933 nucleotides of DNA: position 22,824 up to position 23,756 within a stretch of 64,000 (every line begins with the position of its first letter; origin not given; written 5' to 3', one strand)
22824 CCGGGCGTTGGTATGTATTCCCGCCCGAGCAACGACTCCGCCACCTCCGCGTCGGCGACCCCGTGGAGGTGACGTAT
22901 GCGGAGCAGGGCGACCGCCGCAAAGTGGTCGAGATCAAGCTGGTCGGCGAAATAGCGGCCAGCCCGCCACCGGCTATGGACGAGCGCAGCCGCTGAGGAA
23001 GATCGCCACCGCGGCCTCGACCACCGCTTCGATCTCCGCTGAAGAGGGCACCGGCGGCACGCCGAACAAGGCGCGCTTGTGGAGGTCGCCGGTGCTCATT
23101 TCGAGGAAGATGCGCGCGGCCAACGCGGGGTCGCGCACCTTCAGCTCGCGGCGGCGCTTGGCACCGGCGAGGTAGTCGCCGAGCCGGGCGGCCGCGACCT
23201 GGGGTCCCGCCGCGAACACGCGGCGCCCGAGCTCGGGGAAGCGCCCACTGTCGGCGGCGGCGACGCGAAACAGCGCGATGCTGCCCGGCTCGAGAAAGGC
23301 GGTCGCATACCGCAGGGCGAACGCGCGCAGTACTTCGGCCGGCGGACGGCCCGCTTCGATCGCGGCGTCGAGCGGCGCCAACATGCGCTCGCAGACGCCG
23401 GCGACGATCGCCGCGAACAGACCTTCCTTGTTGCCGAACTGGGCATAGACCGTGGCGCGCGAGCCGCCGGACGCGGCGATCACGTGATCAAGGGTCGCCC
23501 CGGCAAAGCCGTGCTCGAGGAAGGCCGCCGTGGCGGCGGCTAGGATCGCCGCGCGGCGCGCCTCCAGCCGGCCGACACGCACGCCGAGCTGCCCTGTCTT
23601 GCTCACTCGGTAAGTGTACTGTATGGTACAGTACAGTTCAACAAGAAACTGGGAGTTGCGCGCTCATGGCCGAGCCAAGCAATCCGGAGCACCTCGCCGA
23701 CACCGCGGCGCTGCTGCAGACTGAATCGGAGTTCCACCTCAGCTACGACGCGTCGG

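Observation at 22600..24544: Two paralogous ~65-77 aa proteins bracketing a TetR gene with a perfect palindromic operator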

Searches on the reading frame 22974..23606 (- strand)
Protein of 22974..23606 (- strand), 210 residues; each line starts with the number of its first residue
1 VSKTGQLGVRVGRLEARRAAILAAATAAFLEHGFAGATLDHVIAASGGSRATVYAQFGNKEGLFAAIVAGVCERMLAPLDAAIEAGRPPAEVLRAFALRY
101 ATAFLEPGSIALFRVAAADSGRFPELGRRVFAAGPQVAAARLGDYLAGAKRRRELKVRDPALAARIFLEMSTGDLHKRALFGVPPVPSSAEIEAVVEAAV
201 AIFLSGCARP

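Call 4: search_protein_families(library=pfam, proteins=[window:22974-23606:-], max_evalue=1)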
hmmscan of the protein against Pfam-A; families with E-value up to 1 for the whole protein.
window:22974-23606:- (210 aa): 4 families
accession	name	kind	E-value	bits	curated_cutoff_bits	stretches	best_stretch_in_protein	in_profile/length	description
PF14246.11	TetR_C_7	-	1.3e-30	106.3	22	1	91-204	1-114/119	AefR-like transcriptional repressor, C-terminal domain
PF00440.29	TetR_N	-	1e-11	44.8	24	1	21-67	1-47/47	Bacterial regulatory proteins, tetR family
PF17932.6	TetR_C_24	-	0.014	16.1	26.4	1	87-171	2-84/114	Tetracyclin repressor-like, C-terminal domain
PF16859.10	TetR_C_11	-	0.026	15.3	32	1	93-198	11-112/113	Tetracyclin repressor-like, C-terminal domain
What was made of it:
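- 22974..23606 (-): NalC-type TetR-family repressor (210 aa; TetR_N plus the AefR-like TetR_C_7 domain). Pfam E-values are 1e-11 and 1.3e-30 (call 4).
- Checked: The TetR gene (22974..23606, minus strand) has TetR_N plus TetR_C_7 (call 4).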

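Call 10: search_protein_families(library=ncbifam, proteins=[window:22974-23606:-], max_evalue=1)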
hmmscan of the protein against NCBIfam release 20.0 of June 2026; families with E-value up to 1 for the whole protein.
window:22974-23606:- (210 aa): 18 families
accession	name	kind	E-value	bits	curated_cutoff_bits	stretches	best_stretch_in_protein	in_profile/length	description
NF050111.1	TransRegSACE7040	equivalog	2.5e-11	43.8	250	1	17-104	2-88/186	SACE_7040 family transcriptional regulator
TIGR03613.1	RutR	equivalog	2.5e-09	37.3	368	1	13-94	5-85/202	pyrimidine utilization regulatory protein R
NF011584.0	PRK15008.1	equivalog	5.1e-09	36.3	230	1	7-89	9-91/212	HTH-type transcriptional regulator RutR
NF041196.1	ScbR_bind_reg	equivalog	2e-08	34.6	150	1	16-173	6-160/191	ScbR family autoregulator-binding transcription factor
NF053731.1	TransRegFasRMycb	equivalog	1.1e-07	31.8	330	1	9-94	5-89/199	HTH-type transcriptional activator FasR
NF051852.1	efflux_TF_MtrR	exception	1.9e-07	31.1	280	1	18-85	12-79/205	multidrug efflux system transcriptional repressor MtrR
TIGR03384.1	betaine_BetI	equivalog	9e-07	28.8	201.3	1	11-95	3-87/189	choline-binding transcriptional repressor BetI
NF007949.0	PRK10668.1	equivalog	3e-05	23.6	271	1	17-82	12-76/216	multidrug efflux transporter transcriptional repressor AcrR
NF001978.0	PRK00767.1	equivalog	6.7e-05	22.8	118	1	10-90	3-84/197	transcriptional regulator BetI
TIGR03968.1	mycofact_TetR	equivalog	0.00011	21.9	224.9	1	16-85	9-74/190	mycofactocin system transcriptional regulator MftR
NF053516.1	TranRepPrsAVib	equivalog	0.0002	21.2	300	1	18-84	8-74/208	TetR family transcriptional repressor PsrA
NF037937.1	septum_RefZ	equivalog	0.00023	21.1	180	1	19-85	2-68/195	forespore capture DNA-binding protein RefZ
NF007430.0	PRK09975.1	equivalog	0.00029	20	274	1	18-67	13-62/220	acrEF/envCD operon transcriptional regulator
NF008587.1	PRK11552.1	equivalog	0.0075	16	365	1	15-70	6-60/213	transcriptional regulator CecR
NF051457.1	acryl_TF_AcuR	equivalog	0.008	15.5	247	1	16-96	17-98/204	acrylate utilization transcriptional regulator AcuR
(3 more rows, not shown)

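Call 50: search_protein_families(library=padloc, proteins=[window:22974-23606:-], max_evalue=1)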
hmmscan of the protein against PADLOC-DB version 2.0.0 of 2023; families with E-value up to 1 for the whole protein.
window:22974-23606:- (210 aa): 0 families

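Call 75: search_solved_structures(query=window:22977-23606:-, max_evalue=0.00001)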
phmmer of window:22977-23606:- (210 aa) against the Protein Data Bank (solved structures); distinct sequences matched with E-value up to 0.00001: 21.
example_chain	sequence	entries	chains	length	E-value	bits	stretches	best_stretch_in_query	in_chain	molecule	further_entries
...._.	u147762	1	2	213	3.9e-31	111.7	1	15-202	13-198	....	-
6g8h_CCC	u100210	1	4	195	1.8e-30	109.6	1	20-208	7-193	Transcriptional regulatory protein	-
6g87_A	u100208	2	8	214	3.3e-30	108.7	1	20-208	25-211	TetR/AcrR family transcriptional regulator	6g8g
8wrf_A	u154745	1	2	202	5e-21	78.7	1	16-207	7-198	Probable transcriptional regulator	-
3bhq_A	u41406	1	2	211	9.4e-14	55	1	18-205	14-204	Transcriptional regulator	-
2hyt_A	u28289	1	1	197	4.2e-09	39.8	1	13-125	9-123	TetR-family transcriptional regulator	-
2qco_A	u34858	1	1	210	4.8e-09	39.6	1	14-116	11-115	CmeR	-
3hgy_A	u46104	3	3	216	5.3e-09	39.5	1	14-116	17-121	CmeR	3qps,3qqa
3hgg_A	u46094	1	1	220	5.4e-09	39.5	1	14-116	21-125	CmeR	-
2gen_A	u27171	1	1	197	9.6e-09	38.7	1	13-152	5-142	probable transcriptional regulator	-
3c2b_A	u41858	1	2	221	7e-08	35.8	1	15-203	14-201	Transcriptional regulator, TetR family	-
2d6y_A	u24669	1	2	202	7.1e-08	35.8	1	15-69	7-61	putative tetR family regulatory protein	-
2w53_A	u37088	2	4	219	7.4e-08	35.8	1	15-176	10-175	REPRESSOR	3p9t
3loc_A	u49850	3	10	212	8.4e-08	35.6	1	8-103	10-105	HTH-type transcriptional regulator rutR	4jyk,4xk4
4x1e_A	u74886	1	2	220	8.8e-08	35.5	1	8-103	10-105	HTH-type transcriptional regulator RutR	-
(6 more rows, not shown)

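Call 85: search_solved_structures(query=window:22977-23606:-, max_evalue=1e-25, show_alignments=2)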
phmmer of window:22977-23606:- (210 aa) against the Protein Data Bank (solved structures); distinct sequences matched with E-value up to 1e-25: 3.
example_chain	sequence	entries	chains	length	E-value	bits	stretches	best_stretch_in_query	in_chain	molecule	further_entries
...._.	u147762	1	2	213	3.9e-31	111.7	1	15-202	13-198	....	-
6g8h_CCC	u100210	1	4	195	1.8e-30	109.6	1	20-208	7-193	Transcriptional regulatory protein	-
6g87_A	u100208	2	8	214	3.3e-30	108.7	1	20-208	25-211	TetR/AcrR family transcriptional regulator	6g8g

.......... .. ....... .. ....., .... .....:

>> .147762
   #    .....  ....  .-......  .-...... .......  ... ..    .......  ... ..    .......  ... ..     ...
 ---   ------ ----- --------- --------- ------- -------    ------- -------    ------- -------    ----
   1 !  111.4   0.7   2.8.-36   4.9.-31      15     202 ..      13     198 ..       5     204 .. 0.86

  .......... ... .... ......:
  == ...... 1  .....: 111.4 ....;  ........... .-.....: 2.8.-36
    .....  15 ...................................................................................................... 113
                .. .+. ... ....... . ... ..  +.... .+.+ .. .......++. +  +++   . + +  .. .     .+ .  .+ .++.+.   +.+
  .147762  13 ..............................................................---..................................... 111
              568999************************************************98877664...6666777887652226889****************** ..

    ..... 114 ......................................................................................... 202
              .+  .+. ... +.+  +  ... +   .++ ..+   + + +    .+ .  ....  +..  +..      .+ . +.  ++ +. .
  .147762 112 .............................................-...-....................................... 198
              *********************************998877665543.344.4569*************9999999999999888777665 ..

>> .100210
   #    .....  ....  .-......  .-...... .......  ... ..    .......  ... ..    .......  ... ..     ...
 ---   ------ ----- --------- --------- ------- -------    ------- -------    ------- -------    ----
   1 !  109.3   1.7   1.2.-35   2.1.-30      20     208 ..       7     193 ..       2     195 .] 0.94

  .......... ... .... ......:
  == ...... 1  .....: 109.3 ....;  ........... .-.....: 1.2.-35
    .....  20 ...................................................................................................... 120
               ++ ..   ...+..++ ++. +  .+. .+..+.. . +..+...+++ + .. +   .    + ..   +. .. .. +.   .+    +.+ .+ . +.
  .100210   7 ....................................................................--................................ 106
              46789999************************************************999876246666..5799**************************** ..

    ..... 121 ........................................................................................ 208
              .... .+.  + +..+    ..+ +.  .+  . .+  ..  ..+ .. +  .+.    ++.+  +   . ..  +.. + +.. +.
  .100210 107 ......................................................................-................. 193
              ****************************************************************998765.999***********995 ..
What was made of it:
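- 22974..23606 (-): The DNA-binding domain is about two-thirds identical (calls 75, 85).
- On NalC-type TetR repressor module: NalC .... is the top PDB hit, E 3.9e-31, and the DNA-binding domain is about 68% identical by my count on the alignment of call 85 (calls 75, 85).
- Closest solved structure is NalC, E 3.9e-31 (calls 75, 85).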
